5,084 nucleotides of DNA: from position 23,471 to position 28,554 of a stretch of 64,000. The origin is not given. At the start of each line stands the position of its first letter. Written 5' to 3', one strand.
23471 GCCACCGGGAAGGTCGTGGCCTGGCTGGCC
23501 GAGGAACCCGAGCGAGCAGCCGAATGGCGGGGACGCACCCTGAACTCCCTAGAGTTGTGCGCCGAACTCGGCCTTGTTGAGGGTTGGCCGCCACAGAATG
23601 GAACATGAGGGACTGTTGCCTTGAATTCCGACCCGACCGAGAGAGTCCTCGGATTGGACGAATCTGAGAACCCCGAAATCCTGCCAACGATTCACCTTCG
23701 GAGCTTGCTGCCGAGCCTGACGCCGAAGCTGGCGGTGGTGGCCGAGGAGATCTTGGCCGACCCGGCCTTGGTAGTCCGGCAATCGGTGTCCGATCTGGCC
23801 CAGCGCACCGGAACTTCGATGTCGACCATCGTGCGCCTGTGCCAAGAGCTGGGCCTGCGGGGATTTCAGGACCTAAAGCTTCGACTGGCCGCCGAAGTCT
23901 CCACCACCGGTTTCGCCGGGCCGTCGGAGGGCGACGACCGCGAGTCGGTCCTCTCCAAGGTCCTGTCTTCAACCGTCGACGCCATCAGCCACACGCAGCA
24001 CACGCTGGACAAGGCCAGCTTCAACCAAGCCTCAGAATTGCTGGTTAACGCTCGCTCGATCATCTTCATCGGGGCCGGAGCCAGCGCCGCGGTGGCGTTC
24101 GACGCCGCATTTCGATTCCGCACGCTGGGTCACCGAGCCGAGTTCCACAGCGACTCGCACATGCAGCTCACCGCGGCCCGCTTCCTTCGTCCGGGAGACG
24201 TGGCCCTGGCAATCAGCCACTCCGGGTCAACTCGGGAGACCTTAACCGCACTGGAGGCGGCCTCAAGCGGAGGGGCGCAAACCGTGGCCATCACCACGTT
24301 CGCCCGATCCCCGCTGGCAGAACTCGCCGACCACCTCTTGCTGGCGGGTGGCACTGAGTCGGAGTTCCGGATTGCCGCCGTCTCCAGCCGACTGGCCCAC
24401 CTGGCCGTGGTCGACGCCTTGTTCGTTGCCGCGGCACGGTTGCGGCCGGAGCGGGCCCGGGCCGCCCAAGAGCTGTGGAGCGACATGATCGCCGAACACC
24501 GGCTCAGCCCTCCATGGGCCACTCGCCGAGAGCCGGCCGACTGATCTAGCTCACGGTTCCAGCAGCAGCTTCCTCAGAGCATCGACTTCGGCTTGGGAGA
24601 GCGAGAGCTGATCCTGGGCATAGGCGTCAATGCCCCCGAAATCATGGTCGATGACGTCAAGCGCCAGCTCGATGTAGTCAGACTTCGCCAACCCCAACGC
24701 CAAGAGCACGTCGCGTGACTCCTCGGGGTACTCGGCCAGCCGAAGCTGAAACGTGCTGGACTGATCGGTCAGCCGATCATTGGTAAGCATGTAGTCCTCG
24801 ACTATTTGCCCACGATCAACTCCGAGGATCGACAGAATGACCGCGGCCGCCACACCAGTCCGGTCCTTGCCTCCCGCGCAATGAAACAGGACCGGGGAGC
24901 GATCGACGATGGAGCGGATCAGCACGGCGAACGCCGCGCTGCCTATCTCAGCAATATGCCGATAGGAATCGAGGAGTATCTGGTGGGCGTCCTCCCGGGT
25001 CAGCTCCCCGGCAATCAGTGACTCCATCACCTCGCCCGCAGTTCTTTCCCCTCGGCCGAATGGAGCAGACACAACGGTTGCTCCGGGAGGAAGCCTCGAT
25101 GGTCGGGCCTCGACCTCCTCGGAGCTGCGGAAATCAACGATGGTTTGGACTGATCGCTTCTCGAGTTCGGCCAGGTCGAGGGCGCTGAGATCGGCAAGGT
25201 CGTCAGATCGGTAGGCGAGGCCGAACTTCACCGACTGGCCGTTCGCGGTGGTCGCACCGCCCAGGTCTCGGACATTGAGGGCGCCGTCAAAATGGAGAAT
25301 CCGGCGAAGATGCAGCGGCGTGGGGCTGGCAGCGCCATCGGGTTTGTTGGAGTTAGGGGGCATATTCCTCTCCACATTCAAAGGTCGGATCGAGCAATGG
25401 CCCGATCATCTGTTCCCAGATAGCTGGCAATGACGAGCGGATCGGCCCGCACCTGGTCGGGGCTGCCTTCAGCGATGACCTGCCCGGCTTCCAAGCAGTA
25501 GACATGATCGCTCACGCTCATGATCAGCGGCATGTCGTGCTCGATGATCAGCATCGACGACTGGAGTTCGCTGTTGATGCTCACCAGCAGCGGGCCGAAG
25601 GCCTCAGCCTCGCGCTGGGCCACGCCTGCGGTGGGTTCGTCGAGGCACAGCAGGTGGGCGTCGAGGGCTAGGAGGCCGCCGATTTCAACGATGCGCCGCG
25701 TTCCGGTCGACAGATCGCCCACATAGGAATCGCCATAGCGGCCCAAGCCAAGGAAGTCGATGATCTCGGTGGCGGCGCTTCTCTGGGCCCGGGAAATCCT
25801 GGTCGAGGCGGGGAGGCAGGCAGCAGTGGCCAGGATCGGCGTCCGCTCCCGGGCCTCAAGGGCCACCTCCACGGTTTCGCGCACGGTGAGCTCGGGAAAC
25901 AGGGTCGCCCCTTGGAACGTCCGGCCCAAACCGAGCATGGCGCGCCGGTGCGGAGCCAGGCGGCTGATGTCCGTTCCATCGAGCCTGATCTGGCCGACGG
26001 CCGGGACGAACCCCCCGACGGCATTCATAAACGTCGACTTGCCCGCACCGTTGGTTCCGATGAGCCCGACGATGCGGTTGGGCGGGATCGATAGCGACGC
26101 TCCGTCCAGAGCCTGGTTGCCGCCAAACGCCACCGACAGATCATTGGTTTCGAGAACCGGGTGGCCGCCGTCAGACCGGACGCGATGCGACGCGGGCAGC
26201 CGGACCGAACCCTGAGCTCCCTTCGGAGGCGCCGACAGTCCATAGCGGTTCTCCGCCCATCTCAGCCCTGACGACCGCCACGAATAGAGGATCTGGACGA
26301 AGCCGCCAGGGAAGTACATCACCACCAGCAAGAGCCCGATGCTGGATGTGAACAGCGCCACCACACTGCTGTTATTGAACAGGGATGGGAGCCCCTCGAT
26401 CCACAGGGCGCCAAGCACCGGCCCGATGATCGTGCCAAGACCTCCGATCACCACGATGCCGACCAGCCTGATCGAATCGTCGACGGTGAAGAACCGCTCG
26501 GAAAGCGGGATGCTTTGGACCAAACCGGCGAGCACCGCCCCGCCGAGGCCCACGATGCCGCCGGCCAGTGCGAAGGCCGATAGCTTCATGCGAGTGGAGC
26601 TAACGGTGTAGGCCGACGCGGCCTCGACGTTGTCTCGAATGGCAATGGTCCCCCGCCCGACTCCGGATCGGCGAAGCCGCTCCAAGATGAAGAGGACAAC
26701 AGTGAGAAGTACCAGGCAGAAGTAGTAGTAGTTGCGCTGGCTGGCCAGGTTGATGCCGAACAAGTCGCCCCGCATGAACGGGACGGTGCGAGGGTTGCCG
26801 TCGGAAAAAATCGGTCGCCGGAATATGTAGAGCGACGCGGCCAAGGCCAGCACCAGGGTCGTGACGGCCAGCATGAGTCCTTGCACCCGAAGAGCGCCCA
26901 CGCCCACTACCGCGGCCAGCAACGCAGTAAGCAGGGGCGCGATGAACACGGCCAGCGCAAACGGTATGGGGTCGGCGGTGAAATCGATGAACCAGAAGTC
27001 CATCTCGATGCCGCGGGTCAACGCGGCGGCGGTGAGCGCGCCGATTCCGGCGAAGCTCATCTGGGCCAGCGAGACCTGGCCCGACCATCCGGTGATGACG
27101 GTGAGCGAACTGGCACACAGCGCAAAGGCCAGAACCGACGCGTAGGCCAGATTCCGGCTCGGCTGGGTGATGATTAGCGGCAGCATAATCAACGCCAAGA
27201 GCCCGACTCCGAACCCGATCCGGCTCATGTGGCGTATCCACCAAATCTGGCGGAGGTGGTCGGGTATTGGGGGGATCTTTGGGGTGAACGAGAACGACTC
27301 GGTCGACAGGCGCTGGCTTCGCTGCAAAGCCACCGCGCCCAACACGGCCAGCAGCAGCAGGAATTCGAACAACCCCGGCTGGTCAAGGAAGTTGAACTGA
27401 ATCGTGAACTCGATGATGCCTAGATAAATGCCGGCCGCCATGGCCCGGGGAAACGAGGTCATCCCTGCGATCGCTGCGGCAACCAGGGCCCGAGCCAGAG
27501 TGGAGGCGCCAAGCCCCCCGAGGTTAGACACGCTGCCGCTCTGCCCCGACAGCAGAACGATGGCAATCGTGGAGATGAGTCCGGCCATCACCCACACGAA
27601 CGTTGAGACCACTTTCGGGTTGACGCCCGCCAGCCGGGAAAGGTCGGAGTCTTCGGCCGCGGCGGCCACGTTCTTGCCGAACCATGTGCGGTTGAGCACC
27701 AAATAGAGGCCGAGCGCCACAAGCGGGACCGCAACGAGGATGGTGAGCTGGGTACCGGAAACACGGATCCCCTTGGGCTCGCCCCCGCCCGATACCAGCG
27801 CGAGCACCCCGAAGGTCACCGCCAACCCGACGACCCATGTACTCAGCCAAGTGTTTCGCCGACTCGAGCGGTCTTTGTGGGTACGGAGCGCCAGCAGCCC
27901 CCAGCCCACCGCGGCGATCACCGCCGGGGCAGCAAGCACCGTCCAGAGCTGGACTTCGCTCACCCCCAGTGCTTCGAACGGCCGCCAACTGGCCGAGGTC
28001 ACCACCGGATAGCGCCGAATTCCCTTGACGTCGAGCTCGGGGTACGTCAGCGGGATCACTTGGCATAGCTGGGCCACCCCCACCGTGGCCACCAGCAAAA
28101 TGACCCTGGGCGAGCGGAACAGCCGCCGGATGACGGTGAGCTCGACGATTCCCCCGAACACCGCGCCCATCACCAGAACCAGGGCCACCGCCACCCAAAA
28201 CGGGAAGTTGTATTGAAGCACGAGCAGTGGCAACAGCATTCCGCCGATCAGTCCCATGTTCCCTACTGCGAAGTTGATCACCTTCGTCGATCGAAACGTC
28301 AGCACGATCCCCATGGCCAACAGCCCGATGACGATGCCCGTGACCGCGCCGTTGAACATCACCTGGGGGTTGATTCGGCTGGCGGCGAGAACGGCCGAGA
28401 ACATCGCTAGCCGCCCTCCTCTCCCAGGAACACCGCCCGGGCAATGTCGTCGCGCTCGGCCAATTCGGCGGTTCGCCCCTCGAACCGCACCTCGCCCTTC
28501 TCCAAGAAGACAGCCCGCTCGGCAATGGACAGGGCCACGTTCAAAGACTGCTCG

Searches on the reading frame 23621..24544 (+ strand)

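Call 67: search_protein_families(library=pfam, proteins=[window:23621-24544:+], max_evalue=0.001)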
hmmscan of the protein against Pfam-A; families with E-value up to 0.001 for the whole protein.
window:23621-24544:+ (307 aa): 3 families
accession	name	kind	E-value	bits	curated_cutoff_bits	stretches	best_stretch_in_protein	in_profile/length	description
PF01380.27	SIS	-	1.3e-21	77.2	25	1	141-270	2-131/131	SIS domain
PF01418.23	HTH_6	-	8.5e-17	61.4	28.3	1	27-95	8-76/77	Helix-turn-helix domain, rpiR family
PF13580.11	SIS_2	-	4.5e-07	30.4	27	1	181-225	93-137/138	SIS domain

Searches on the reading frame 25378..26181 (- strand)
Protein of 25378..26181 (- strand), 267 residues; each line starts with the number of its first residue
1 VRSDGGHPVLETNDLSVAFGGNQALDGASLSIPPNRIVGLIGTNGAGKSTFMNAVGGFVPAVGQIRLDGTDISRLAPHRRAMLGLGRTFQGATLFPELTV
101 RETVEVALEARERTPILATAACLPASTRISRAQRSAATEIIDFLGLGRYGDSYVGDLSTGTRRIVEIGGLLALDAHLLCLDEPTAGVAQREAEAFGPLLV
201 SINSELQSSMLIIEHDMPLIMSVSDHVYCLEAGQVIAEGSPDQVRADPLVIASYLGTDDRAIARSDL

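Call 45: search_solved_structures(query=window:25378-26181:-, max_evalue=1e-30, show_alignments=1)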
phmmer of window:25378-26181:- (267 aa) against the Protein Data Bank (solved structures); distinct sequences matched with E-value up to 1e-30: 4.
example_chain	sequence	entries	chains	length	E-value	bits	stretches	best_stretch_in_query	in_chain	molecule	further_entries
8j5q_D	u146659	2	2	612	4.7e-32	114.9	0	18-248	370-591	Uncharacterized ABC transporter ATP-binding protein Rv1281c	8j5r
8j5s_D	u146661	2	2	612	3.5e-31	112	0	18-248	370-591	Uncharacterized ABC transporter ATP-binding protein Rv1281c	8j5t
1g6h_A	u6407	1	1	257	4.5e-31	111.6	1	9-256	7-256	HIGH-AFFINITY BRANCHED-CHAIN AMINO ACID TRANSPORT ATP-BINDING PROTEIN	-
1g9x_A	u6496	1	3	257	8.4e-31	110.8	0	9-256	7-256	HIGH-AFFINITY BRANCHED-CHAIN AMINO ACID TRANSPORT ATP-BINDING PROTEIN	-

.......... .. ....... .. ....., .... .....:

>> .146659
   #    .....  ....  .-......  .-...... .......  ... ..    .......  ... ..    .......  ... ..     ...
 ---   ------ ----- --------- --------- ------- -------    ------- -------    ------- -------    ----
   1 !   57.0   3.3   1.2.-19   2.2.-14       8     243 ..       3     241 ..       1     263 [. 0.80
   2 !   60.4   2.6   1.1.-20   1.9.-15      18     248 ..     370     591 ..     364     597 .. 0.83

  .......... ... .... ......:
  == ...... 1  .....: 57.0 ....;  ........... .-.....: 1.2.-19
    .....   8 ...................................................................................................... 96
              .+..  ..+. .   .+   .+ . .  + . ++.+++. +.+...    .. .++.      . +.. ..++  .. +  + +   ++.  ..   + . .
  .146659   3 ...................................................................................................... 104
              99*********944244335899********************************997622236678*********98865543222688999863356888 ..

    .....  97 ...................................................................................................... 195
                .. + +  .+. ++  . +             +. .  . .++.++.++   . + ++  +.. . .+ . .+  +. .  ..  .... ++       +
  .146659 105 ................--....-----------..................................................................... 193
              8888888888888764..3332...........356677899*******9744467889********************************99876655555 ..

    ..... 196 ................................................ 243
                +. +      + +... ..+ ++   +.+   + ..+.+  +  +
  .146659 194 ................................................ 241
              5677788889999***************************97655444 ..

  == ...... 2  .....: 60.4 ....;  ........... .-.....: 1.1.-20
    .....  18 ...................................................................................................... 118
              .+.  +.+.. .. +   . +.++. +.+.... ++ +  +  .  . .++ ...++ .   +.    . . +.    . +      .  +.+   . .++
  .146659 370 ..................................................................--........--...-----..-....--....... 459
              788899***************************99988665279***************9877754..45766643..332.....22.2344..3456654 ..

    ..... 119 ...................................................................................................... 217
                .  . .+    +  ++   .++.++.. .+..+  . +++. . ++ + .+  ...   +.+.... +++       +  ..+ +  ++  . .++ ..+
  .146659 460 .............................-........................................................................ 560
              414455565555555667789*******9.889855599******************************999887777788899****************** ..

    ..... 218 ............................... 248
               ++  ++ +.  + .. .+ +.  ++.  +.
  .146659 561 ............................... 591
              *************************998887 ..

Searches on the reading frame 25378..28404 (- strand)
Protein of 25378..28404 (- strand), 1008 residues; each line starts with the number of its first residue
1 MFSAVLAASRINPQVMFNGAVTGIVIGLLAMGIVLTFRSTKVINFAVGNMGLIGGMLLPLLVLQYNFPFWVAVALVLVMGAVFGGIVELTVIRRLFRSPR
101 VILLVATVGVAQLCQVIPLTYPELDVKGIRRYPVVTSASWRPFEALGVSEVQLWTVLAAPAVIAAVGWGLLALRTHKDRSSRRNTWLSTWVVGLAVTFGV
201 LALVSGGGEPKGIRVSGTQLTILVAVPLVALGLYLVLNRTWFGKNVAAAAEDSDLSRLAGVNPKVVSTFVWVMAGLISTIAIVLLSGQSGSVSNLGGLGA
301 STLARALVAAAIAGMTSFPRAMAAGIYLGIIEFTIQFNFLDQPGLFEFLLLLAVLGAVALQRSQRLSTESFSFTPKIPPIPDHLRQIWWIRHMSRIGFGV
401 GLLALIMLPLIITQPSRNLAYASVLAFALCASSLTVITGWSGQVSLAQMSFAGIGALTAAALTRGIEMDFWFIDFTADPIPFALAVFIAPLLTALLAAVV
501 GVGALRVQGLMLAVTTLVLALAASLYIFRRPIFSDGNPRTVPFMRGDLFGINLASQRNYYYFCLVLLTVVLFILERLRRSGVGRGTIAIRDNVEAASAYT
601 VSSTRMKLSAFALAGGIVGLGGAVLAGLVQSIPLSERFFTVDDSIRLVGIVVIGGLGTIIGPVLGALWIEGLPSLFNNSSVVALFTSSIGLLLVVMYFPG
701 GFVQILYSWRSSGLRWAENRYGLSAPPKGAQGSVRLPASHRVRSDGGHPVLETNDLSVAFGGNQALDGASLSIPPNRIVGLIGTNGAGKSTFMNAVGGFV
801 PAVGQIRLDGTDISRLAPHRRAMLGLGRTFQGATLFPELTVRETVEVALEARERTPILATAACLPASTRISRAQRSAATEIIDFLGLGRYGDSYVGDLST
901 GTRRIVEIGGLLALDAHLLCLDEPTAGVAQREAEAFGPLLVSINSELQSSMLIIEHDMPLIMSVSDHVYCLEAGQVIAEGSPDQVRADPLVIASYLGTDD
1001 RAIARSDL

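Call 3: search_protein_families(library=pfam, proteins=[window:25378-28404:-], max_evalue=0.01)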
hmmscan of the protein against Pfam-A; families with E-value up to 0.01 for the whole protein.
window:25378-28404:- (1008 aa): 5 families
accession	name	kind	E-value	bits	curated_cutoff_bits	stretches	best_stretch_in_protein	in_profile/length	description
PF02653.21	BPD_transp_2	-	3e-43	148.4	26.8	2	424-680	9-250/269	Branched-chain amino acid transport system / permease component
PF00005.33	ABC_tran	-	5.8e-24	85.7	25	1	766-926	1-137/137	ABC transporter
PF12399.14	BCA_ABC_TP_C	-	1.8e-10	40.6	25.5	1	975-1000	1-26/27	Branched-chain amino acid ATP-binding cassette transporter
PF13304.12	AAA_21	-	6e-05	23.7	27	0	778-797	1-20/304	AAA domain, putative AbiEii toxin, Type IV TA system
PF13555.12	AAA_29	-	0.0061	16.7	27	0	766-796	12-42/61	P-loop containing region of AAA domain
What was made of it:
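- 25378..28404 (-): LivH-LivM-LivG triple-fusion gene (1008 aa), 2 nt downstream of the MFS-LivF stop codon. BPD_transp_2 twice, ABC_tran and BCA_ABC_TP_C (call 3).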

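Call 4: search_protein_families(library=ncbifam, proteins=[window:25378-28404:-], max_evalue=0.01)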
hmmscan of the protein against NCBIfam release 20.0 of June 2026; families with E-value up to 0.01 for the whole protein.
window:25378-28404:- (1008 aa): 193 families (the best 25 are shown)
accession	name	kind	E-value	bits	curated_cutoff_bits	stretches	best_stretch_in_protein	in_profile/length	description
TIGR03411.1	urea_trans_UrtD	equivalog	7.3e-55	186.2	304.1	1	750-998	2-242/242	urea ABC transporter ATP-binding protein UrtD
NF008449.1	PRK11300.1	equivalog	2e-54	184.5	362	1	749-998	4-254/255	high-affinity branched-chain amino acid ABC transporter ATP-binding protein LivG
TIGR04406.1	LPS_export_lptB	equivalog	1.3e-37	129.4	240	1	751-999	2-236/239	LPS export ABC transporter ATP-binding protein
TIGR03410.1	urea_trans_UrtE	equivalog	5.7e-34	117.6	285.8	1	751-987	1-221/230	urea ABC transporter ATP-binding subunit UrtE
TIGR00968.1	3a0106s01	subfamily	4e-29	101.8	342.75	1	753-990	3-223/237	sulfate ABC transporter ATP-binding protein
NF008144.0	PRK10895.1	equivalog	1.1e-26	93.8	381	1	751-1001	4-240/241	LPS export ABC transporter ATP-binding protein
TIGR02142.1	modC_ABC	equivalog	1.9e-26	93.1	285.05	1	763-990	11-224/353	molybdenum ABC transporter ATP-binding protein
TIGR03258.1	PhnT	equivalog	7.6e-26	91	499.15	1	752-998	10-242/359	2-aminoethylphosphonate ABC transport system ATP-binding subunit PhnT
NF008030.0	PRK10762.1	equivalog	7.7e-26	90.9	745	1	749-991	3-234/501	ribose ABC transporter ATP-binding protein RbsA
TIGR03265.1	PhnT2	equivalog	9.8e-26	90.8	457.7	1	750-997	4-236/353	putative 2-aminoethylphosphonate ABC transporter ATP-binding protein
NF007253.0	PRK09700.1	equivalog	2.7e-25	88.9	772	1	749-991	4-238/510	D-allose ABC transporter ATP-binding protein AlsA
TIGR01188.1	drrA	subfamily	5.1e-25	88.4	312.45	1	760-986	3-212/302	daunorubicin resistance ABC transporter, ATP-binding protein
TIGR04521.1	ECF_ATPase_2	equivalog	5.7e-25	87.9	330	2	877-987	123-234/279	energy-coupling factor transporter ATPase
NF008442.0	PRK11288.1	equivalog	1.4e-24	86.3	689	1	748-990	5-236/504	L-arabinose ABC transporter ATP-binding protein AraG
TIGR03864.1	PQQ_ABC_ATP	hypoth_equivalog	2.9e-24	85.8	302.25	1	751-987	2-221/236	ABC transporter, ATP-binding subunit, PQQ-dependent alcohol dehydrogenase system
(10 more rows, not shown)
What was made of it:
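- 25378..28404 (-): Best NCBIfam matches are LivG and UrtD (call 4).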

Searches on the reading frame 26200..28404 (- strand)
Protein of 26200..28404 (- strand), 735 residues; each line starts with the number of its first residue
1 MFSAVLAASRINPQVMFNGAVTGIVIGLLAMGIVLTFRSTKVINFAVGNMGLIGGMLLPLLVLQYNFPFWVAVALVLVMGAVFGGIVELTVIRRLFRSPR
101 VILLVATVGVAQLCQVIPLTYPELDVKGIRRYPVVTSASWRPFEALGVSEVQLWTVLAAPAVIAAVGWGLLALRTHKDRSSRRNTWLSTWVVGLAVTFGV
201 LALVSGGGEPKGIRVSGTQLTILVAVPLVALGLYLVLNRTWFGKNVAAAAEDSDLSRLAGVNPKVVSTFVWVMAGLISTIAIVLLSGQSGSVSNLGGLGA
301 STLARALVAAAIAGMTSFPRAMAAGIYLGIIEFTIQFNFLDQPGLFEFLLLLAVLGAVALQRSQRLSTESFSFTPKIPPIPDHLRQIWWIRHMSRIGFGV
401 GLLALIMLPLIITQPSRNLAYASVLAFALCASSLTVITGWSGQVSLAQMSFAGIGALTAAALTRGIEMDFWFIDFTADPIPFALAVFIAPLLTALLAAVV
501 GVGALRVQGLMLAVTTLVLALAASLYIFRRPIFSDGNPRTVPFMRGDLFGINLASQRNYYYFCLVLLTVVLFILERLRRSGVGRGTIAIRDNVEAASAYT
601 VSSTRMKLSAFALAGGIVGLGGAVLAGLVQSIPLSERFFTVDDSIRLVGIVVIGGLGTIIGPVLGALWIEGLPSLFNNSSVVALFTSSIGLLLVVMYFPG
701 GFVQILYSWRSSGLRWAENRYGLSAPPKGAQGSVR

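Call 38: search_solved_structures(query=window:26200-28404:-, max_evalue=0.001)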
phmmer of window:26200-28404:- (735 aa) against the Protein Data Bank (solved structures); distinct sequences matched with E-value up to 0.001: 0.
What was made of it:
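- Tried and rejected: Solved HAAT permease as a template: none matched by sequence (call 38).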
